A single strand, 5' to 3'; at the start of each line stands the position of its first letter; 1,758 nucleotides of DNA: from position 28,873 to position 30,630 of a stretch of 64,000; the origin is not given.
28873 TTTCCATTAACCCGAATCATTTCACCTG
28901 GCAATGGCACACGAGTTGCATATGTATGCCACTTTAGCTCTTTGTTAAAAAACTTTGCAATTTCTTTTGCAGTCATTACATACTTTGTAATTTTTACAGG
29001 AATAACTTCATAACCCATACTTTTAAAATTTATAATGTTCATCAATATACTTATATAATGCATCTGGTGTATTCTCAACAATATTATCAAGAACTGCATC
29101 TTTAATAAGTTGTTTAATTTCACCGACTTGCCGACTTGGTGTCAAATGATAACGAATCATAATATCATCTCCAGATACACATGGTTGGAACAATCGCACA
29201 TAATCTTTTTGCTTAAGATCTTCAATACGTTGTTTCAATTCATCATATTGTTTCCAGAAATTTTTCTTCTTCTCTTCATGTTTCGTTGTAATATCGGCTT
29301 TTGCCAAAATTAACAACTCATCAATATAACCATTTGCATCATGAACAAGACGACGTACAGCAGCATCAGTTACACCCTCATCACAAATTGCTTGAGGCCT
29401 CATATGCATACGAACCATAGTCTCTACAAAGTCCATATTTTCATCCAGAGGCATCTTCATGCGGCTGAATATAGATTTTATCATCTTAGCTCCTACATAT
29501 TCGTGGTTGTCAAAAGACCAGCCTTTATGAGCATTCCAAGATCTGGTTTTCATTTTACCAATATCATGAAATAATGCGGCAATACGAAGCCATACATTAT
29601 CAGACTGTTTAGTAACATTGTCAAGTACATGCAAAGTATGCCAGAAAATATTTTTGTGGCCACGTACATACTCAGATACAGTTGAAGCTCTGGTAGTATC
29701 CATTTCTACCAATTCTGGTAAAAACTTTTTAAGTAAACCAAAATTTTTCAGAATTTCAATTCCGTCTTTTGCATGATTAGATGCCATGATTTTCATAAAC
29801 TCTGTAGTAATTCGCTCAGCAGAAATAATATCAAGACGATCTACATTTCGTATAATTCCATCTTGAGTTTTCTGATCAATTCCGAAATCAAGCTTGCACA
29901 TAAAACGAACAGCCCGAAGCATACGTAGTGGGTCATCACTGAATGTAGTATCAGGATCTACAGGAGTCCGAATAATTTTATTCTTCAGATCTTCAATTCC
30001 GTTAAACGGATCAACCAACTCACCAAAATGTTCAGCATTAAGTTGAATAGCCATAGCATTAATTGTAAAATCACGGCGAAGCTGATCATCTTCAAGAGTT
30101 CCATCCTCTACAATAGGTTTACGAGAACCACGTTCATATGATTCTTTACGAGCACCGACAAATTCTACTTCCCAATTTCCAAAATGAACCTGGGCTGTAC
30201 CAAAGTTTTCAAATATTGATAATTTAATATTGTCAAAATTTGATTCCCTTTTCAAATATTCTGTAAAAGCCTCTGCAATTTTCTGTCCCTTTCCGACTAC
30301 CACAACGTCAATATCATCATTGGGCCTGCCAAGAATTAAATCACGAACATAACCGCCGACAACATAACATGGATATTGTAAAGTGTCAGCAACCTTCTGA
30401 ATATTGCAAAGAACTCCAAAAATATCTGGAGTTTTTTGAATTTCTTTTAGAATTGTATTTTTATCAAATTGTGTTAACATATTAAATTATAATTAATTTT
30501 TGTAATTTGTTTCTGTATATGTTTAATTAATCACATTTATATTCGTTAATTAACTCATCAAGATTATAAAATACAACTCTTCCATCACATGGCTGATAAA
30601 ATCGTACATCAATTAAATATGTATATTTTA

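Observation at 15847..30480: RNA repair and translation module: Rnl2-like ligase, CCA-adding enzyme and RF2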

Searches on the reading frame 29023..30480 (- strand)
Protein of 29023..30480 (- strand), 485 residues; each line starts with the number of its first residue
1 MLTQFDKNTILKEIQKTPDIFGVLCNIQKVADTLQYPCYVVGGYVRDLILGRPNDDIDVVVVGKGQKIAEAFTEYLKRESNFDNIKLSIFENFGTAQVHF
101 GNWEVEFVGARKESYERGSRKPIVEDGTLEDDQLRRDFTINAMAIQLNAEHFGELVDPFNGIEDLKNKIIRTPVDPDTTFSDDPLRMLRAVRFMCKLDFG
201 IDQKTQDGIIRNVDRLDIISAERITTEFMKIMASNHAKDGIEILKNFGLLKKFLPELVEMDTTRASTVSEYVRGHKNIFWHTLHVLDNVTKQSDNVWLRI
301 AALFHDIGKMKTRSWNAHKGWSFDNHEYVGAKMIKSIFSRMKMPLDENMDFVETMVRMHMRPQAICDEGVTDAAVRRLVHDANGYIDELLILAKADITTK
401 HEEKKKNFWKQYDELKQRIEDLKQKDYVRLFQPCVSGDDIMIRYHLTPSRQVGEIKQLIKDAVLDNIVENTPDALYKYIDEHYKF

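Call 5: search_protein_families(library=pfam, proteins=[window:29023-30480:-], max_evalue=0.01)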
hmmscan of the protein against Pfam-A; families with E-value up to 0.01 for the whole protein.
window:29023-30480:- (485 aa): 5 families
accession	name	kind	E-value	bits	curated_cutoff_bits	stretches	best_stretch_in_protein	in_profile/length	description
PF01743.26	PolyA_pol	-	4e-28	98.7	23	1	38-171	1-126/126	Poly A polymerase head domain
PF12627.12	PolyA_pol_RNAbd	-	2.7e-16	59.5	22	1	198-257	1-60/64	Probable RNA and SrmB- binding site of polymerase A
PF01966.28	HD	-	1.3e-11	45.3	22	1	281-396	4-111/116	HD domain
PF13735.12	tRNA_NucTran2_2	-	0.001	19.5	27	1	407-478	82-148/149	tRNA nucleotidyltransferase domain 2 putative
PF05153.21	MIOX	-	0.005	16.9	25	0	281-339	62-121/249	Myo-inositol oxygenase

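Call 6: search_protein_families(library=phrogs, proteins=[window:29023-30480:-], max_evalue=0.001)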
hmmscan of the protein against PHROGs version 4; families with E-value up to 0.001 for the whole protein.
window:29023-30480:- (485 aa): 4 families
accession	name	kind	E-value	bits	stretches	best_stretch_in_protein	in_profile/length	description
phrog_2244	-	DNA, RNA and nucleotide metabolism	3.2e-68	232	1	38-466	5-383/392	tRNA nucleotidyltransferase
phrog_24229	-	DNA, RNA and nucleotide metabolism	1.3e-38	133.9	1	35-239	3-212/245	tRNA nucleotidyltransferase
phrog_1614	-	DNA, RNA and nucleotide metabolism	1.4e-07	32.5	1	33-82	32-81/268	nucleotidyltransferase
phrog_6931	-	unknown function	1.3e-06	28.9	1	275-360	33-123/343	-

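Call 13: search_protein_families(library=ncbifam, proteins=[window:29023-30480:-], max_evalue=0.001)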
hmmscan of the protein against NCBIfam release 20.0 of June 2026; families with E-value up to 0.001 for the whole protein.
window:29023-30480:- (485 aa): 14 families
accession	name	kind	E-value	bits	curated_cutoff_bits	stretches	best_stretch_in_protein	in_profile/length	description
TIGR02692.1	tRNA_CCA_actino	equivalog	1.6e-101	340.3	438.8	1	23-471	15-454/466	CCA tRNA nucleotidyltransferase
NF009814.0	PRK13299.1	equivalog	6e-53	180.3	290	1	35-483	20-394/396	CCA tRNA nucleotidyltransferase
NF041569.1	A-tRNAntase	equivalog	6.1e-45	153.8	1440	1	15-290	459-724/880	A-adding tRNA nucleotidyltransferase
NF008137.0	PRK10885.1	equivalog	4.1e-44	151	451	2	125-449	80-395/409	multifunctional CCA addition/repair protein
TIGR01942.1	pcnB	subfamily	2.3e-41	142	305.65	1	36-417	30-390/425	polynucleotide adenylyltransferase PcnB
NF009813.0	PRK13298.1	equivalog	1.2e-29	103.5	606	1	38-346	3-296/417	tRNA CCA-pyrophosphorylase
NF008634.1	PRK11623.1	equivalog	2.2e-27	95.8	702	1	35-267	60-293/469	polynucleotide adenylyltransferase PcnB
NF009811.0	PRK13296.1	equivalog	6.1e-21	74.7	469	1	39-257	4-208/360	CCA tRNA nucleotidyltransferase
NF009812.0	PRK13297.1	equivalog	8.6e-21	74.5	624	1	125-266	91-228/364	tRNA CCA-pyrophosphorylase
TIGR00277.1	HDIG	domain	8.3e-10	38.4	27.6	1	293-337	25-68/84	HDIG domain-containing metalloprotein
NF001265.0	PRK00227.1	equivalog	1e-08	33.8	799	1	223-399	329-495/693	[protein-PII] uridylyltransferase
TIGR01693.1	UTase_glnD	equivalog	1.9e-08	33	519.4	1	174-397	326-559/850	[protein-PII] uridylyltransferase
NF002895.0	PRK03381.1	equivalog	3.5e-08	32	631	1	183-396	330-537/782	[protein-PII] uridylyltransferase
TIGR03276.1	Phn-HD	hypoth_equivalog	0.00037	20.1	214.6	1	283-340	31-89/179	phosphonate degradation HD-domain oxygenase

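Call 31: search_solved_structures(query=window:29023-30480:-, max_evalue=0.00001, show_alignments=2)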
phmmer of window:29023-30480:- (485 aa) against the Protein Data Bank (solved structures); distinct sequences matched with E-value up to 0.00001: 20.
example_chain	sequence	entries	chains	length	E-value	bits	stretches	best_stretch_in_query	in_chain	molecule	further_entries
4wby_A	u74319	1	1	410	9e-39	136.7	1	20-360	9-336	Poly A polymerase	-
1vfg_A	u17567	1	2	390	3e-38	135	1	29-360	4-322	poly A polymerase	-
4wbz_A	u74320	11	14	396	3.7e-38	134.7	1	29-360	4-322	Poly A polymerase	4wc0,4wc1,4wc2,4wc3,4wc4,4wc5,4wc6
3h37_A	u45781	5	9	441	1.9e-37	132.3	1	17-257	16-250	TRNA nucleotidyl transferase-related protein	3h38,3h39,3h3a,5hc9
6ibp_A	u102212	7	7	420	1.5e-31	112.9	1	35-261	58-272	CCA-adding enzyme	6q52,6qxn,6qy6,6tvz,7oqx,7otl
7otr_A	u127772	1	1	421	1.5e-31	112.9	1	35-261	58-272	CCA-adding protein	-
9kma_A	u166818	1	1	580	1.9e-28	102.6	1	34-249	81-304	Polynucleotide adenylyltransferase family protein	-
1miv_A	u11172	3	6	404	2.8e-28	102.1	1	35-258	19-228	tRNA CCA-adding enzyme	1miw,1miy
3wfo_A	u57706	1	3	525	1.1e-27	100.1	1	29-475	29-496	Poly A polymerase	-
9ns4_A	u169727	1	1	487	1.9e-26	96.1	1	36-247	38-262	tRNA nucleotidyltransferase cca2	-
9ns2_A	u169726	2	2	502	1.7e-23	86.3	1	19-251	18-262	tRNA nucleotidyltransferase cca1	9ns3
3wfp_A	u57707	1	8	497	3.7e-22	81.9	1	30-366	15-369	Poly A polymerase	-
3wfq_E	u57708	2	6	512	3.9e-22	81.8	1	30-365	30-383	Poly A polymerase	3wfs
3wfr_E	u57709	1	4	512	4.6e-22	81.6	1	30-366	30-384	Poly A polymerase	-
3aqm_A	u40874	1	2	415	1.5e-21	79.9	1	34-265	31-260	Poly(A) polymerase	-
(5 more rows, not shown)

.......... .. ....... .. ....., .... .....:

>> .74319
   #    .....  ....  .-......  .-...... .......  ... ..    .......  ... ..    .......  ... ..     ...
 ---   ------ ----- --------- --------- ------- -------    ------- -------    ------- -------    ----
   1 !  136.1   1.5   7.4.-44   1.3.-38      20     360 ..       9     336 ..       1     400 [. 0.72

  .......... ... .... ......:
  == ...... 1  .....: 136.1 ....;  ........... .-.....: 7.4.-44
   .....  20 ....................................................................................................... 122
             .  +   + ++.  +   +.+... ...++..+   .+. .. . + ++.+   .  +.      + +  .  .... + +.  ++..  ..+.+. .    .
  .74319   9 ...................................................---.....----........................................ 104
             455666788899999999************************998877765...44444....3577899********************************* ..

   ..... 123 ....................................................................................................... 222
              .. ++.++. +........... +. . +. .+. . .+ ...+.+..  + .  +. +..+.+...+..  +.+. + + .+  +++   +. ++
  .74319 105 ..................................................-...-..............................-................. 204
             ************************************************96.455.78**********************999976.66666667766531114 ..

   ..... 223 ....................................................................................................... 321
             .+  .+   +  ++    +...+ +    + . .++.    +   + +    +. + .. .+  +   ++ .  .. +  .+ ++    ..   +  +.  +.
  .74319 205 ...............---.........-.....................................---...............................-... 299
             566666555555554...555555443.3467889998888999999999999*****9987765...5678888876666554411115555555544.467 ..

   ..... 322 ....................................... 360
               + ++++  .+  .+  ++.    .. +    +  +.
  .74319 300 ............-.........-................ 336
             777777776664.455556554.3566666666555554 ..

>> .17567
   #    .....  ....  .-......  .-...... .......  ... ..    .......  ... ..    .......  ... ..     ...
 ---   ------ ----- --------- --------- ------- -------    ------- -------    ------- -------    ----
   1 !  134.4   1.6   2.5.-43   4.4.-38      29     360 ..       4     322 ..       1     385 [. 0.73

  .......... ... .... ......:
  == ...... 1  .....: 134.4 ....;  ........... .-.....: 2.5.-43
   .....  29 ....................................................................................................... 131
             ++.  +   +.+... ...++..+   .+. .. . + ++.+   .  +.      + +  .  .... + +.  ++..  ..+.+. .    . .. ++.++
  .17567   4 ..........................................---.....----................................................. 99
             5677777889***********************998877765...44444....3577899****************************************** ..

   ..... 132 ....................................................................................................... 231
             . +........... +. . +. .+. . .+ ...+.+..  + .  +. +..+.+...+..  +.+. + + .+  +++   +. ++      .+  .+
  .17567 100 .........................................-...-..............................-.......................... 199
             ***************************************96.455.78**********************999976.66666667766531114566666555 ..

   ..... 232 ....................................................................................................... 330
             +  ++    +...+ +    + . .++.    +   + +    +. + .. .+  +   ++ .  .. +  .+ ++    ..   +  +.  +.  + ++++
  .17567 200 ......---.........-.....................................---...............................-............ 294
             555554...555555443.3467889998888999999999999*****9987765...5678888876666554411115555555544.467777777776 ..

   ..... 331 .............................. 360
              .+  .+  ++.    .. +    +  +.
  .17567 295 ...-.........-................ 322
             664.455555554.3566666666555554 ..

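Call 32: search_dna_similar(query=window:29023-30480:-, collection=phages, mode=protein, max_rows=25)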
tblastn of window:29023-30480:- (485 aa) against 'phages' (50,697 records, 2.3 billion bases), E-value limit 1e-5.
Records with a match: 504; places in all: 506; records where one place covers at least 80% of the query: 19.
Best place of each record, by identity: <60% 504.
By first word of the organism name: Vibrio 91; Escherichia 49; Erwinia 43; Klebsiella 38; Aeromonas 36; Salmonella 30; Bacteriophage 23; Cronobacter 21; Prevotella 15; Caulobacter 13; and 45 more.
By host as written in the record: - 97; Klebsiella pneumoniae 17; Cronobacter sakazakii 16; Prevotella sp. 15; Aeromonas salmonicida 14; Erwinia amylovora 14; Caulobacter vibrioides CB15 13; Escherichia coli 10; and 165 more.
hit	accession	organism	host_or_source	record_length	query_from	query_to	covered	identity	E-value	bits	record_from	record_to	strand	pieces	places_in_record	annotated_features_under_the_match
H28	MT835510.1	Bacteriophage sp.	human fecal samples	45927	27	479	93%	52.5%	2e-147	471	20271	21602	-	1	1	record has no annotation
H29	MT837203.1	Bacteriophage sp.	human fecal samples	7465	27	479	93%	51.9%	3e-149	476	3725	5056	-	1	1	record has no annotation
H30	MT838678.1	Bacteriophage sp.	human fecal samples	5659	27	484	94%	44.3%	2e-115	378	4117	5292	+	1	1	record has no annotation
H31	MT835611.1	Bacteriophage sp.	human fecal samples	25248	40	454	86%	37.7%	5e-76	265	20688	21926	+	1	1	record has no annotation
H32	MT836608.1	Bacteriophage sp.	human fecal samples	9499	4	453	93%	31.7%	4e-63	228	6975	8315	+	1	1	record has no annotation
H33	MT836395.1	Bacteriophage sp.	human fecal samples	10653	23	291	55%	52.8%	2e-74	260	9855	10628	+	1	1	record has no annotation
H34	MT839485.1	Bacteriophage sp.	human fecal samples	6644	30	481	93%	31.3%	9e-38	153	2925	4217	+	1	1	record has no annotation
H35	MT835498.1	Bacteriophage sp.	human fecal samples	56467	39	478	91%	32.1%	3e-38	155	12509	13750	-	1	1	record has no annotation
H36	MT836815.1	Bacteriophage sp.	human fecal samples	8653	27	477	93%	30.9%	2e-40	160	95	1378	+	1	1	record has no annotation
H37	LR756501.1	uncultured phage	metagenomic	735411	38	466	88%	32.4%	1e-54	203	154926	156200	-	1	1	record has no annotation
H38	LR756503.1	uncultured phage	metagenomic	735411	38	466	88%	32.4%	1e-54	203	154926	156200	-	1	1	record has no annotation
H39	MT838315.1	Bacteriophage sp.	human fecal samples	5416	30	479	93%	29.5%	2e-35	146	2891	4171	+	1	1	record has no annotation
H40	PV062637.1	Nitratidesulfovibrio phage SRB7757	Nitratidesulfovibrio vulgaris ATCC7757 ...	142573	36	476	91%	29.2%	1e-28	126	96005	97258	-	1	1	record has no annotation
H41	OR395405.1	Desulfovibrio phage 7757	Desulfovibrio vulgaris ATCC 7757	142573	36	476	91%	29.2%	1e-28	126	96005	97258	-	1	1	record has no annotation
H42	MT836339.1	Bacteriophage sp.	human fecal samples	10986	36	484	93%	28.6%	3e-40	160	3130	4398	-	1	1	record has no annotation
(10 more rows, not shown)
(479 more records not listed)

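Call 42: find_homologous_proteins(query=window:29023-30480:-, max_evalue=1e-10)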
Query window:29023-30480:- (485 aa): 8000 proteins with E <= 1e-10 among 8000 candidates; the best 120 are listed.
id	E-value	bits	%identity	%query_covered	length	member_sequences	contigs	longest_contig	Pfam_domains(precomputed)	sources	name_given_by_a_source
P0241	0.0e+0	1072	97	100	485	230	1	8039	PF01743.27,PF12627.13,PF01966.29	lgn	-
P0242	8.7e-253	857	79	100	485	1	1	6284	PF01743.27,PF12627.13,PF01966.29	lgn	-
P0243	1.8e-248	843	78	100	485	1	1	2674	PF01743.27,PF12627.13,PF01966.29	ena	-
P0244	6.4e-248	841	78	100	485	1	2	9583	PF01743.27,PF12627.13,PF01966.29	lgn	-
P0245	3.7e-228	776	71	100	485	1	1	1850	PF01743.27,PF12627.13,PF01966.29,PF13735.13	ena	-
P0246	3.4e-225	766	71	100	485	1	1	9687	PF01743.27,PF12627.13,PF01966.29,PF13735.13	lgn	-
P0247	3.5e-225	766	73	97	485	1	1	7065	PF01743.27,PF12627.13,PF01966.29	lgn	-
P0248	3.3e-222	756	69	100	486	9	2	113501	PF01743.27,PF12627.13,PF01966.29,PF13735.13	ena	-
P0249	1.5e-220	751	71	97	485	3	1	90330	PF01743.27,PF12627.13,PF01966.29,PF13735.13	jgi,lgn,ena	-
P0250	4.1e-218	743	94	71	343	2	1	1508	PF12627.13,PF01966.29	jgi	jgi:putative nucleotidyltransferase with HDIG domain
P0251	4.0e-217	740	70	97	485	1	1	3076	PF01743.27,PF12627.13,PF01966.29,PF13735.13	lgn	-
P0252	3.3e-216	737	67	100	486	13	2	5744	PF01743.27,PF12627.13,PF01966.29,PF13735.13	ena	-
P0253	2.0e-202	691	64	100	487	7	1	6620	PF01743.27,PF12627.13,PF01966.29,PF13735.13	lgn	-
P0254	7.3e-190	650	61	98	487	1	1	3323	PF01743.27,PF12627.13,PF01966.29,PF13735.13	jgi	jgi:poly(A) polymerase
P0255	2.2e-186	638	64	95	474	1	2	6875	PF01743.27,PF12627.13,PF01966.29,PF13735.13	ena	-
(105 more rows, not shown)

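Call 44: search_dna_similar(query=window:29023-30480:-, collection=phages, mode=protein, max_rows=60, max_evalue=1e-20)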
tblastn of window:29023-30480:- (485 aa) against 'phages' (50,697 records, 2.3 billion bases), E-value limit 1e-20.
Records with a match: 145; places in all: 146; records where one place covers at least 80% of the query: 19.
Best place of each record, by identity: <60% 145.
By first word of the organism name: Klebsiella 27; Bacteriophage 20; Prevotella 15; Salmonella 12; Mycobacterium 11; Escherichia 9; Cronobacter 7; Cellulophaga 7; Erwinia 6; Listeria 6; and 13 more.
By host as written in the record: - 33; Prevotella sp. 15; Klebsiella pneumoniae 12; Cronobacter sakazakii 7; Klebsiella pneumoniae K23 7; Listeria monocytogenes 6; Mycobacterium smegmatis mc2 155 5; Escherichia sp. 3; and 38 more.
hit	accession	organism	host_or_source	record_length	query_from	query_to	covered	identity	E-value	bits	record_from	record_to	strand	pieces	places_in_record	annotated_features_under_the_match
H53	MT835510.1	Bacteriophage sp.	human fecal samples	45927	27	479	93%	52.5%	2e-147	471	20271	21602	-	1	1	record has no annotation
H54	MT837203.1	Bacteriophage sp.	human fecal samples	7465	27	479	93%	51.9%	3e-149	476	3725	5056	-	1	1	record has no annotation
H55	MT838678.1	Bacteriophage sp.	human fecal samples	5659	27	484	94%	44.3%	2e-115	378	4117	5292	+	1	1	record has no annotation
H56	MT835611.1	Bacteriophage sp.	human fecal samples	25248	40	454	86%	37.7%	5e-76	265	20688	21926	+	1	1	record has no annotation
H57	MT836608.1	Bacteriophage sp.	human fecal samples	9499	4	453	93%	31.7%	4e-63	228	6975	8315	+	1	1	record has no annotation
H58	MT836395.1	Bacteriophage sp.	human fecal samples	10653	23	291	55%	52.8%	2e-74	260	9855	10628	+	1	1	record has no annotation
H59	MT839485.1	Bacteriophage sp.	human fecal samples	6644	30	481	93%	31.3%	9e-38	153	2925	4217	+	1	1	record has no annotation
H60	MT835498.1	Bacteriophage sp.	human fecal samples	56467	39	478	91%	32.1%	3e-38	155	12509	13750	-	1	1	record has no annotation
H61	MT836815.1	Bacteriophage sp.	human fecal samples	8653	27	477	93%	30.9%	2e-40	160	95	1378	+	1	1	record has no annotation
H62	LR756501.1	uncultured phage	metagenomic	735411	38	466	88%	32.4%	1e-54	203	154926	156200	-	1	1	record has no annotation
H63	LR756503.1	uncultured phage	metagenomic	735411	38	466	88%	32.4%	1e-54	203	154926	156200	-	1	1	record has no annotation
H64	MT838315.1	Bacteriophage sp.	human fecal samples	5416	30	479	93%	29.5%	2e-35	146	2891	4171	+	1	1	record has no annotation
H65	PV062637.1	Nitratidesulfovibrio phage SRB7757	Nitratidesulfovibrio vulgaris ATCC7757 ...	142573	36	476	91%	29.2%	1e-28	126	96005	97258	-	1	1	record has no annotation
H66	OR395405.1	Desulfovibrio phage 7757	Desulfovibrio vulgaris ATCC 7757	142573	36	476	91%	29.2%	1e-28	126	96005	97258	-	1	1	record has no annotation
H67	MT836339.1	Bacteriophage sp.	human fecal samples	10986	36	484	93%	28.6%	3e-40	160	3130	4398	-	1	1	record has no annotation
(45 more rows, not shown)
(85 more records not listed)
